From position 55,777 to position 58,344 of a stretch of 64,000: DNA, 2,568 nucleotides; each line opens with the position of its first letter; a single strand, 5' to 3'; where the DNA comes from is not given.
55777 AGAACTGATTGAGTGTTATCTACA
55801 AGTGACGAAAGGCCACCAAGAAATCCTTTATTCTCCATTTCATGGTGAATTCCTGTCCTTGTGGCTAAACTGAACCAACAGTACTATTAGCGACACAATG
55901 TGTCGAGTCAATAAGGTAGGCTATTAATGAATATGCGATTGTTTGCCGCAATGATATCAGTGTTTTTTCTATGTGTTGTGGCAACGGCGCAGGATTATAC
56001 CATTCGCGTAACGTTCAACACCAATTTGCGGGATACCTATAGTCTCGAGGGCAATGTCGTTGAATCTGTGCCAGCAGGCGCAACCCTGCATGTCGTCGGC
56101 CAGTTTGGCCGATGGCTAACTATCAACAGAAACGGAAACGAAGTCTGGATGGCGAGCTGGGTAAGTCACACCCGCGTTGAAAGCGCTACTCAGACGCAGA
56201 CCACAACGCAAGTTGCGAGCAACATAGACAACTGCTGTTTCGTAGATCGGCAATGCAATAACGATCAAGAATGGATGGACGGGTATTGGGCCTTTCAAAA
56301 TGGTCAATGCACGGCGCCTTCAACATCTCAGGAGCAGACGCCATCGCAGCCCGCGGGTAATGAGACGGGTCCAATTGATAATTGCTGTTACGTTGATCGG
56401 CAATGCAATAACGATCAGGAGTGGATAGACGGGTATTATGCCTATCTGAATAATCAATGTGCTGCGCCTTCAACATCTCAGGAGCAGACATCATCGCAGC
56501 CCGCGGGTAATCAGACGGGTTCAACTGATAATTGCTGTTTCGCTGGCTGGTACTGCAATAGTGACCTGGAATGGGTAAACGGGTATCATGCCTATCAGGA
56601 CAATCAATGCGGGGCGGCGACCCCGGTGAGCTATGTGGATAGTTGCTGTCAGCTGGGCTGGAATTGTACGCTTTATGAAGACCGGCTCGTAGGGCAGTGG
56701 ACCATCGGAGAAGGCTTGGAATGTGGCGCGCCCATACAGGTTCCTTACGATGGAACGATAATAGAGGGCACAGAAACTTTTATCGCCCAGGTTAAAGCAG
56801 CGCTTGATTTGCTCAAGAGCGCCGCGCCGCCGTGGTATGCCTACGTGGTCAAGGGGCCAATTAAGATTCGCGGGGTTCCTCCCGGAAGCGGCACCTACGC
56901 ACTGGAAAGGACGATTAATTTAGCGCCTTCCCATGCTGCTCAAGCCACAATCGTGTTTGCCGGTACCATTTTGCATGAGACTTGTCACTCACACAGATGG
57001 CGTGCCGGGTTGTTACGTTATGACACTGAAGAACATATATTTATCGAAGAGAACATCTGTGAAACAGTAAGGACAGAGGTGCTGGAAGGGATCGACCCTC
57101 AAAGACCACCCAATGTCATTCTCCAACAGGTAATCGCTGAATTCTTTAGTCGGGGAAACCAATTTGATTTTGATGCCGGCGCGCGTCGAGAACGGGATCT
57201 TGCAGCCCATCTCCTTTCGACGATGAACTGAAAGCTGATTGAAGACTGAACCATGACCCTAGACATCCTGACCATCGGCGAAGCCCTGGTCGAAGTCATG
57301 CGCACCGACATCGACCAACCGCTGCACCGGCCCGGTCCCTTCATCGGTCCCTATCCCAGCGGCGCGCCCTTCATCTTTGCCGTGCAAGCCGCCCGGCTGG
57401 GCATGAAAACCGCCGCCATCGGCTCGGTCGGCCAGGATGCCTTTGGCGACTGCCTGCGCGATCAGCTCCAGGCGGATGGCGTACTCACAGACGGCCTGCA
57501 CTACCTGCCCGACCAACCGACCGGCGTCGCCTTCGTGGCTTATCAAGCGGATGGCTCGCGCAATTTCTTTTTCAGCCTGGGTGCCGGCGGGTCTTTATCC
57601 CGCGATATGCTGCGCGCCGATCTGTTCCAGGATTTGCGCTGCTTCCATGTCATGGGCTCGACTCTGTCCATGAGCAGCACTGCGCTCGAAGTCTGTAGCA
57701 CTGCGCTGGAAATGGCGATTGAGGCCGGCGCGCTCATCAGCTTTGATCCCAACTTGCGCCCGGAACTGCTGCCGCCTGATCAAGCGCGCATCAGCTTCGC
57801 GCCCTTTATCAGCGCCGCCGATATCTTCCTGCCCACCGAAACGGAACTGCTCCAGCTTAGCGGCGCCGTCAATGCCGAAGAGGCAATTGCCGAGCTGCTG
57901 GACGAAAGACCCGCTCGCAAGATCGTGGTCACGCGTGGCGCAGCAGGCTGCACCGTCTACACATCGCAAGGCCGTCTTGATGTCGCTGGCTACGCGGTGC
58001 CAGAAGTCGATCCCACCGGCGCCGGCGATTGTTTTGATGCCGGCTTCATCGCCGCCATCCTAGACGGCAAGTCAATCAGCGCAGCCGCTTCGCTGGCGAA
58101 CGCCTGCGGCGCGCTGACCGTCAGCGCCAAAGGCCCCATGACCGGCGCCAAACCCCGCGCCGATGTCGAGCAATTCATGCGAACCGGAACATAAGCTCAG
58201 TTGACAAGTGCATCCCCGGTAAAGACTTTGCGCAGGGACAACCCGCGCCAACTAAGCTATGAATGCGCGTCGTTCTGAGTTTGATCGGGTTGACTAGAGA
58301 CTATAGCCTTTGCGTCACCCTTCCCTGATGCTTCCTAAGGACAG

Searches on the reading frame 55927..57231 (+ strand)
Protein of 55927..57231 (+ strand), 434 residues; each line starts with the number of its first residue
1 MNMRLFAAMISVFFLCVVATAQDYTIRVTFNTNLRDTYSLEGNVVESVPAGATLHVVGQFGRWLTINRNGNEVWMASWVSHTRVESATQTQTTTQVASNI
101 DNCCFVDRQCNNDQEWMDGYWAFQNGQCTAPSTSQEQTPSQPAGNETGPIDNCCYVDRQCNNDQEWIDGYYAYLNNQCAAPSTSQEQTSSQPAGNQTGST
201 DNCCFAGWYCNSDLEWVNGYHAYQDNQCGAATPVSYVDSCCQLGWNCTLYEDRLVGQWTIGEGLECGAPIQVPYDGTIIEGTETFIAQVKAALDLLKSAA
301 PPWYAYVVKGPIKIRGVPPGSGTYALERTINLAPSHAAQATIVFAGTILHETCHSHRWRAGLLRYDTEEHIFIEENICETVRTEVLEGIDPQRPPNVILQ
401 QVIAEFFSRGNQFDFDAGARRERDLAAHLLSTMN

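Call 33: find_encoding_contigs(protein=window:55927-57231:+, flank=4000, max_places=8)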
Protein window:55927-57231:+ (434 aa): no gene with exactly this product is on record in the collection.

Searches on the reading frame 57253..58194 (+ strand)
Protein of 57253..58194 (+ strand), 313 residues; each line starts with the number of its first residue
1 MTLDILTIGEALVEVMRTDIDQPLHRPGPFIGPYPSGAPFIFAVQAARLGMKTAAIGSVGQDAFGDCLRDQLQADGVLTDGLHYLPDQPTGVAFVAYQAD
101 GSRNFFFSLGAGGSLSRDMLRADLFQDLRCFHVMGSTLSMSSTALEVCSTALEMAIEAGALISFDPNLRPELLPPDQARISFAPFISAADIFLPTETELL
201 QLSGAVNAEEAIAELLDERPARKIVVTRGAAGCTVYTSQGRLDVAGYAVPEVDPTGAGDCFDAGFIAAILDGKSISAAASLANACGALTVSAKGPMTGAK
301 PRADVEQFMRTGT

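Call 32: find_encoding_contigs(protein=window:57253-58194:+, flank=4000, max_places=8)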
Protein window:57253-58194:+ (313 aa): no gene with exactly this product is on record in the collection.
